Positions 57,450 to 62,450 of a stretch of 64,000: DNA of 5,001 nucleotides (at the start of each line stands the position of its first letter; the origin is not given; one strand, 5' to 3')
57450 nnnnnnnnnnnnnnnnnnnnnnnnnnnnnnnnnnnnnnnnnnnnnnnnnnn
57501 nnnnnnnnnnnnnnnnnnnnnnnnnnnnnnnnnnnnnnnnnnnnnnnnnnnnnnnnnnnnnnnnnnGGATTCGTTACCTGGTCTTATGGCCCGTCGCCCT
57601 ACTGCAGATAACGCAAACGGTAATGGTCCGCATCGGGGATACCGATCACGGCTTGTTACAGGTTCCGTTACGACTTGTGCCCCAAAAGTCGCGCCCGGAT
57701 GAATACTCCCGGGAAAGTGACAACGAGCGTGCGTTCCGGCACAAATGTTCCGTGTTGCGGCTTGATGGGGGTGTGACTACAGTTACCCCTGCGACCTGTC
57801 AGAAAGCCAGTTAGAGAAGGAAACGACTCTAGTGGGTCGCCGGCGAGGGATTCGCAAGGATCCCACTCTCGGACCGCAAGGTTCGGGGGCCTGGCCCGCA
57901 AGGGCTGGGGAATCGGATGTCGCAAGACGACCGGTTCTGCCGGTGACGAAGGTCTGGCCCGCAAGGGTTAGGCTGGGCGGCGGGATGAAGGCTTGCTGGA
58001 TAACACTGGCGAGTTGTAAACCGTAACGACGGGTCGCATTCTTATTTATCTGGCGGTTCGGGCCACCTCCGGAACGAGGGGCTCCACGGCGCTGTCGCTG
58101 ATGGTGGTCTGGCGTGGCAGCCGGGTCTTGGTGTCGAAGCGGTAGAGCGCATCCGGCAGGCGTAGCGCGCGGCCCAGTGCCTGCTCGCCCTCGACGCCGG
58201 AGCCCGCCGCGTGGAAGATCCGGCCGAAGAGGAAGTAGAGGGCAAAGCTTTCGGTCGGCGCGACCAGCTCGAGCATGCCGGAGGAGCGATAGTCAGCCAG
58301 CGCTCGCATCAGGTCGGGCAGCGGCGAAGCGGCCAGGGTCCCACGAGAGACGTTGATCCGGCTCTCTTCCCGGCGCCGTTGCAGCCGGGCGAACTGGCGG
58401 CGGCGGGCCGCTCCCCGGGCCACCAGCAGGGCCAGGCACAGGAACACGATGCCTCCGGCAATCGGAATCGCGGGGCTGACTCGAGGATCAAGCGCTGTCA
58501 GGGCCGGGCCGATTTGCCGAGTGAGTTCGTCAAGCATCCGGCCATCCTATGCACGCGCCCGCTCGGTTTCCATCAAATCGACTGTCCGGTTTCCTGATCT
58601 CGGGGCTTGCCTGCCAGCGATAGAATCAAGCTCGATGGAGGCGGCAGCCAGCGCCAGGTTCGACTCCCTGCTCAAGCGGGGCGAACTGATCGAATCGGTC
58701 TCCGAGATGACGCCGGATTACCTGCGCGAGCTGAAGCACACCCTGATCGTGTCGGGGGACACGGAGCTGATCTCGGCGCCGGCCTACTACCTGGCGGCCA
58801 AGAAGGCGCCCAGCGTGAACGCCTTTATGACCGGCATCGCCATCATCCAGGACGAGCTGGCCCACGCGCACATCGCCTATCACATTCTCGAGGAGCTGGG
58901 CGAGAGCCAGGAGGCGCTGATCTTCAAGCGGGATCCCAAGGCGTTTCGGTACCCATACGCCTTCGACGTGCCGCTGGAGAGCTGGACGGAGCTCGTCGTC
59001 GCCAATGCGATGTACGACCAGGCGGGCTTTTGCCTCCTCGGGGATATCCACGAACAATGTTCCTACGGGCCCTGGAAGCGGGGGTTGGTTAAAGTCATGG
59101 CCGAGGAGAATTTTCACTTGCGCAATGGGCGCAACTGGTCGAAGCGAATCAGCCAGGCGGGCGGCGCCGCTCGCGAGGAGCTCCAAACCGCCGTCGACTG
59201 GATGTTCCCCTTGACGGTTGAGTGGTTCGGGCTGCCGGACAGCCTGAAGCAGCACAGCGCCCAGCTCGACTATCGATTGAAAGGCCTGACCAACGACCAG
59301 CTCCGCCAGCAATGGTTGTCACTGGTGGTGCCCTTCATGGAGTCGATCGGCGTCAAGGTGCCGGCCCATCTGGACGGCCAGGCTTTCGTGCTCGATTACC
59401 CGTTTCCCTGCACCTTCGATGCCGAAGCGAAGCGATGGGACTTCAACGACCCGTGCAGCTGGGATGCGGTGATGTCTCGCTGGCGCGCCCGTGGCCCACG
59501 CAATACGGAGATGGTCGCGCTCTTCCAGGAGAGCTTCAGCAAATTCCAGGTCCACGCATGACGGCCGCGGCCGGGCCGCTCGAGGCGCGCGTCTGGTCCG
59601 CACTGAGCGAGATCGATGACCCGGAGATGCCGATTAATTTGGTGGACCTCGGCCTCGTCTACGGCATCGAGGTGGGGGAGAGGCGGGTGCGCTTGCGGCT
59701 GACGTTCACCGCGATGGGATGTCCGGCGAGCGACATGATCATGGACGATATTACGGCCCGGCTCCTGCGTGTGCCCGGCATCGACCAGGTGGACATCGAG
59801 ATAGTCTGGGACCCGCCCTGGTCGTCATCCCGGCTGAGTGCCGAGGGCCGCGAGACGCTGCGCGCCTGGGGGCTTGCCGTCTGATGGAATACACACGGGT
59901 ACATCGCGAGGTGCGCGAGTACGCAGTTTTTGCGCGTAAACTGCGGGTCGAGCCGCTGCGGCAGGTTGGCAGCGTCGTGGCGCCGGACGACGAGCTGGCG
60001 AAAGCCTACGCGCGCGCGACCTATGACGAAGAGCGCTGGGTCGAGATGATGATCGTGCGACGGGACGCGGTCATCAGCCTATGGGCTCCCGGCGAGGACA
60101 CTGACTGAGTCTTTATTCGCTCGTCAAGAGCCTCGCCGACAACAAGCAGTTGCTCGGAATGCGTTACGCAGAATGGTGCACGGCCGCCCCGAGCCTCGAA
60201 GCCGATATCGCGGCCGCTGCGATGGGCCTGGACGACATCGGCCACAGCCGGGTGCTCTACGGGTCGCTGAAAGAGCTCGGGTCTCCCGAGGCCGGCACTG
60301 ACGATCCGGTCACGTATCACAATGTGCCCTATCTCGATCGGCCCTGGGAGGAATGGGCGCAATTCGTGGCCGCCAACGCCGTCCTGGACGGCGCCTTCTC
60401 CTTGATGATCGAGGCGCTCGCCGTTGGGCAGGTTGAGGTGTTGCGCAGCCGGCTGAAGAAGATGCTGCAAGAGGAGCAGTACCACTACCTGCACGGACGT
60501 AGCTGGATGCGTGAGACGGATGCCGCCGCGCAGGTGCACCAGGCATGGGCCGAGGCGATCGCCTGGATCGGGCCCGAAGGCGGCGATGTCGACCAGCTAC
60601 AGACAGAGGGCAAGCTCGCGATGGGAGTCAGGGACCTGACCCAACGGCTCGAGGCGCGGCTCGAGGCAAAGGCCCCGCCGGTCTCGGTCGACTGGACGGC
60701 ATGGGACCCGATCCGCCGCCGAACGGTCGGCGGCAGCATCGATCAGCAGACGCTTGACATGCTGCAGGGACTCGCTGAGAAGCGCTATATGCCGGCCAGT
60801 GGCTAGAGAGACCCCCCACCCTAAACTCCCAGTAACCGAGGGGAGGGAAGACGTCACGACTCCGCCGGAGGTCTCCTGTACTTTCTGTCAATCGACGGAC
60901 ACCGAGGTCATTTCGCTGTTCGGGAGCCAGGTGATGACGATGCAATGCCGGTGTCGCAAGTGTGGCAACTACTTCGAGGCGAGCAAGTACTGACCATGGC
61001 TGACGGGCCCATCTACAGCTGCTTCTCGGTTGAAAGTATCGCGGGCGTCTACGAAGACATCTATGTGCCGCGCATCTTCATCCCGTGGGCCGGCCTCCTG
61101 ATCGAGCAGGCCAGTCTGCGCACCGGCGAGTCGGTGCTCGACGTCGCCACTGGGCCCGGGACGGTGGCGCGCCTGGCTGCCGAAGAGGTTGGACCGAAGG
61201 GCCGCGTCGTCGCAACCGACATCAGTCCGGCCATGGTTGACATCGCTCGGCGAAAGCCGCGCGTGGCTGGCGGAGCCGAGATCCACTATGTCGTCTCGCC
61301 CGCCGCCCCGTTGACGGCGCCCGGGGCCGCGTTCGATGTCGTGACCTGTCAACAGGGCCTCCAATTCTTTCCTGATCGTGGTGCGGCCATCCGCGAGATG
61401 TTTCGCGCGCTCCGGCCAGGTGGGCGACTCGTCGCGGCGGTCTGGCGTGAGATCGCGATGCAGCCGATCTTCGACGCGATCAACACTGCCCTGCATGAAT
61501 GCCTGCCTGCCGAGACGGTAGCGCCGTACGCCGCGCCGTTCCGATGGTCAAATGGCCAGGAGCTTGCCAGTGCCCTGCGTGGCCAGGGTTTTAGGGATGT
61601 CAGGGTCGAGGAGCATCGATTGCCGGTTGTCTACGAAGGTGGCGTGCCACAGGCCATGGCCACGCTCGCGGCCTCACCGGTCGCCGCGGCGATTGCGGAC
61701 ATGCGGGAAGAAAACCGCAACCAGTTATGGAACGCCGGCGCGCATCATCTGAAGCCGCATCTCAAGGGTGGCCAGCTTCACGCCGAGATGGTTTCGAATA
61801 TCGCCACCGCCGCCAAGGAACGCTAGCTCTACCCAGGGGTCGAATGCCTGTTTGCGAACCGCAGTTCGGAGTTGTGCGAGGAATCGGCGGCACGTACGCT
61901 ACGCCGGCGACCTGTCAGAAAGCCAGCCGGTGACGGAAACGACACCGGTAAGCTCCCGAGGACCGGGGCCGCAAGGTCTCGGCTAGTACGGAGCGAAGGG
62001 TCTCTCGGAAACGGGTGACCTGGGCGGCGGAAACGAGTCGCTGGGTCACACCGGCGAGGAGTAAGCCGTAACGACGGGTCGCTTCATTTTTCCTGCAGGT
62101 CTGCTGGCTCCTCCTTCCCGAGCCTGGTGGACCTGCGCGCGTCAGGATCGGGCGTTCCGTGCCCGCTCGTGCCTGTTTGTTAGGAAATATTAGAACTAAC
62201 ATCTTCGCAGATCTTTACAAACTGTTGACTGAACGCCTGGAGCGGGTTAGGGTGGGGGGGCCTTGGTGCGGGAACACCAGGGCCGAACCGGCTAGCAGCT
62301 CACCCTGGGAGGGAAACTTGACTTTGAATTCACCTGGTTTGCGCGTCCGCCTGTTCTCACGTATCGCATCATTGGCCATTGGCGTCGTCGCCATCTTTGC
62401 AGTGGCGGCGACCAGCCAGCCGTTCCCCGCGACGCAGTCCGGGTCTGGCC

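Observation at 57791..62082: E1 and E2 are direct repeats bracketing a 3.9-kb cassette (DUF4388, PaaA, PaaD-N, PaaB, PaaC, Zn-ribbon, methyltransferase)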

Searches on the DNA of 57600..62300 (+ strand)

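Call 6: search_rna_families(source=window, start=57600, end=62300, threshold=evalue, max_evalue=10, show_alignments=4)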
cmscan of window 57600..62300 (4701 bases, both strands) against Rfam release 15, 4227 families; matches with E-value up to 10: 1.
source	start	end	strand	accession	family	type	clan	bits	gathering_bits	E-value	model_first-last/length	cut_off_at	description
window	57608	57719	+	RF02919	ilvB-OMG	Cis-reg;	-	12.1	95.9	3.8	1-209/209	no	ilvB-OMG RNA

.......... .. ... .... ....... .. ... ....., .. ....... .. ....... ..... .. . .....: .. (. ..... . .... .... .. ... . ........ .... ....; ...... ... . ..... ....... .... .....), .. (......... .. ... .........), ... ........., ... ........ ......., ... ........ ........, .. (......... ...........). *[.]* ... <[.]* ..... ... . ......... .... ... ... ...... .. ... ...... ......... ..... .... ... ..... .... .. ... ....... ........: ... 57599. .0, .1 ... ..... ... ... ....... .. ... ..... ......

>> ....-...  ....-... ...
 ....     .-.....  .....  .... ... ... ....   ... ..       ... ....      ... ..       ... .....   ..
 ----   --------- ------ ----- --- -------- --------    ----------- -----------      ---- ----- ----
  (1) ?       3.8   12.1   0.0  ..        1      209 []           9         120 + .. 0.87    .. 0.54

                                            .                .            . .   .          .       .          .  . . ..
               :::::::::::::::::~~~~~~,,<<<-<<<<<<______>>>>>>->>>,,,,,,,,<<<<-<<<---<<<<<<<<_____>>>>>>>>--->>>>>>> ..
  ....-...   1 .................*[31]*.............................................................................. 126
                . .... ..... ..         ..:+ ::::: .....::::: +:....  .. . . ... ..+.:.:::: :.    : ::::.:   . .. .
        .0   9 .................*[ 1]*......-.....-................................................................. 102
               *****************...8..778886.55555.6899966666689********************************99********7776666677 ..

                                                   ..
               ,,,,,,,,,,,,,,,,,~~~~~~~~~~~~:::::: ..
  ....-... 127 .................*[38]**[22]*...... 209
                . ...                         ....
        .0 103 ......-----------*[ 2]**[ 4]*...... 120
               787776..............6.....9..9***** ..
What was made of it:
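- On Any Rfam 15 RNA family: At E <= 10 over 57600-62300 the only hit is a 12-bit ilvB-OMG match (gathering score 95.9) that lies outside both elements (call 6).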

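Call 32: build_rna_model(alignment_id=A2)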
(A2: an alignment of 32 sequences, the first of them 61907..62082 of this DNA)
Model R1 built from alignment A2 (32 sequences, 181 columns); structure: RNAalifold consensus.
model positions 176; base pairs 49; branch points 3; effective number of sequences 0.93; information 0.589 bits per position. Calibrated on 0.2 Mb of random sequence (short: E-values are rough).
structure used (alignment columns):
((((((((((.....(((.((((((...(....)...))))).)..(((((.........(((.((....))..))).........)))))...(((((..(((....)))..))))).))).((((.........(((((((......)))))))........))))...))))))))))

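Call 33: search_with_rna_model(model_id=R1, source=window, max_evalue=10, show_alignments=2)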
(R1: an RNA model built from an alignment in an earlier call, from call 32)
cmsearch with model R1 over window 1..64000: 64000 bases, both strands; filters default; matches with E-value up to 10: 20.
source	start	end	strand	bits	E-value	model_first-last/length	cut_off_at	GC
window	61907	62082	+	196.2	8.4e-57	1-176/176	no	0.66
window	57791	58037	+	119.6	4.4e-34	1-176/176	no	0.62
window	28879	28909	+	10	0.13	1-176/176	no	0.84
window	4558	4586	+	9.1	0.24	1-176/176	no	0.79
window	50065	50222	+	8.6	0.33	1-176/176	no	0.72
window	50485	50539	+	8.2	0.46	1-176/176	no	0.73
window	18713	18756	-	7.3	0.81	1-176/176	no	0.75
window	62705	62725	+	7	1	1-176/176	no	0.71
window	44963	44992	+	6.7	1.2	1-176/176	no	0.83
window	60715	60734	+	6.6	1.4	1-176/176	no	0.85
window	49060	49105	-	6.4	1.5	1-176/176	no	0.7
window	17870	17893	-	6.1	1.9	1-176/176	no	0.88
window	30337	30357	-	6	1.9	1-176/176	no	0.81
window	4870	4996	+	5.9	2.2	1-176/176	no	0.73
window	44491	44507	+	5.8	2.2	1-176/176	no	0.82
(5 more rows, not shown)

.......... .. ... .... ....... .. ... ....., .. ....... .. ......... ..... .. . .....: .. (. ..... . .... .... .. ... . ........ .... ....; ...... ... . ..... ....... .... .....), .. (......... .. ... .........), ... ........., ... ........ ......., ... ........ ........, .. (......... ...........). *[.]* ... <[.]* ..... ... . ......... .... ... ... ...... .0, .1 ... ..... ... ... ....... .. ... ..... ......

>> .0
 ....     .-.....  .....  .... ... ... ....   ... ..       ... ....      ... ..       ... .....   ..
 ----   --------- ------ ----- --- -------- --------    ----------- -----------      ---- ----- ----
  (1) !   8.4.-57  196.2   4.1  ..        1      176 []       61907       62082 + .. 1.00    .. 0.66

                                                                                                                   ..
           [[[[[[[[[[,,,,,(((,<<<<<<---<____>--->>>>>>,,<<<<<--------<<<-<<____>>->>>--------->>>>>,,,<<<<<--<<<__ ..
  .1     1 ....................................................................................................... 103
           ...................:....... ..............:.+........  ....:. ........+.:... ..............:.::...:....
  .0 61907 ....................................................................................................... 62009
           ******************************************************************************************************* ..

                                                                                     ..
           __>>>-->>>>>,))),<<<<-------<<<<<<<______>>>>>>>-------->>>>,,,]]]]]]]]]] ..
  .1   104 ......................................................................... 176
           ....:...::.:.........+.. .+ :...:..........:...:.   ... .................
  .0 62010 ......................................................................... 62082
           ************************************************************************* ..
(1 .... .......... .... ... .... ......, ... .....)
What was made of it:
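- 57791..58037 (+): E1, the long-form E RNA (247 nt). Features: closing helix P1 with AGAAA junction; 3-bp helix GCC/GGC; hairpin with loop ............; expanded branched domain of four GNRA-capped hairpins; a further GNRA-capped hairpin; 3' hairpin domain; AAC junction. The covariance model scores it at 120 bits (call 33).
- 61907..62082 (+): E2, the short-form E RNA (176 nt). It has the same core as E1 with a small P3 domain. The covariance model scores it at 196 bits (call 33).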

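Call 45: search_with_rna_model(model_id=R1, sources=[L065, L066], max_evalue=1, show_alignments=3)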
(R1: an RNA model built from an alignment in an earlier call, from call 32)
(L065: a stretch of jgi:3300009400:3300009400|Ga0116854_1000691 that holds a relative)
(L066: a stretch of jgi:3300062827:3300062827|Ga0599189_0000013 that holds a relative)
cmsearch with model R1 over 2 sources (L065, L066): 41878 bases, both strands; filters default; matches with E-value up to 1: 2.
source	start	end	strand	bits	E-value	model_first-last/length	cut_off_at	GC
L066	20774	20827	+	8.3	0.28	1-176/176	no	0.72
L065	14215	14280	+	6.7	0.82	1-176/176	no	0.76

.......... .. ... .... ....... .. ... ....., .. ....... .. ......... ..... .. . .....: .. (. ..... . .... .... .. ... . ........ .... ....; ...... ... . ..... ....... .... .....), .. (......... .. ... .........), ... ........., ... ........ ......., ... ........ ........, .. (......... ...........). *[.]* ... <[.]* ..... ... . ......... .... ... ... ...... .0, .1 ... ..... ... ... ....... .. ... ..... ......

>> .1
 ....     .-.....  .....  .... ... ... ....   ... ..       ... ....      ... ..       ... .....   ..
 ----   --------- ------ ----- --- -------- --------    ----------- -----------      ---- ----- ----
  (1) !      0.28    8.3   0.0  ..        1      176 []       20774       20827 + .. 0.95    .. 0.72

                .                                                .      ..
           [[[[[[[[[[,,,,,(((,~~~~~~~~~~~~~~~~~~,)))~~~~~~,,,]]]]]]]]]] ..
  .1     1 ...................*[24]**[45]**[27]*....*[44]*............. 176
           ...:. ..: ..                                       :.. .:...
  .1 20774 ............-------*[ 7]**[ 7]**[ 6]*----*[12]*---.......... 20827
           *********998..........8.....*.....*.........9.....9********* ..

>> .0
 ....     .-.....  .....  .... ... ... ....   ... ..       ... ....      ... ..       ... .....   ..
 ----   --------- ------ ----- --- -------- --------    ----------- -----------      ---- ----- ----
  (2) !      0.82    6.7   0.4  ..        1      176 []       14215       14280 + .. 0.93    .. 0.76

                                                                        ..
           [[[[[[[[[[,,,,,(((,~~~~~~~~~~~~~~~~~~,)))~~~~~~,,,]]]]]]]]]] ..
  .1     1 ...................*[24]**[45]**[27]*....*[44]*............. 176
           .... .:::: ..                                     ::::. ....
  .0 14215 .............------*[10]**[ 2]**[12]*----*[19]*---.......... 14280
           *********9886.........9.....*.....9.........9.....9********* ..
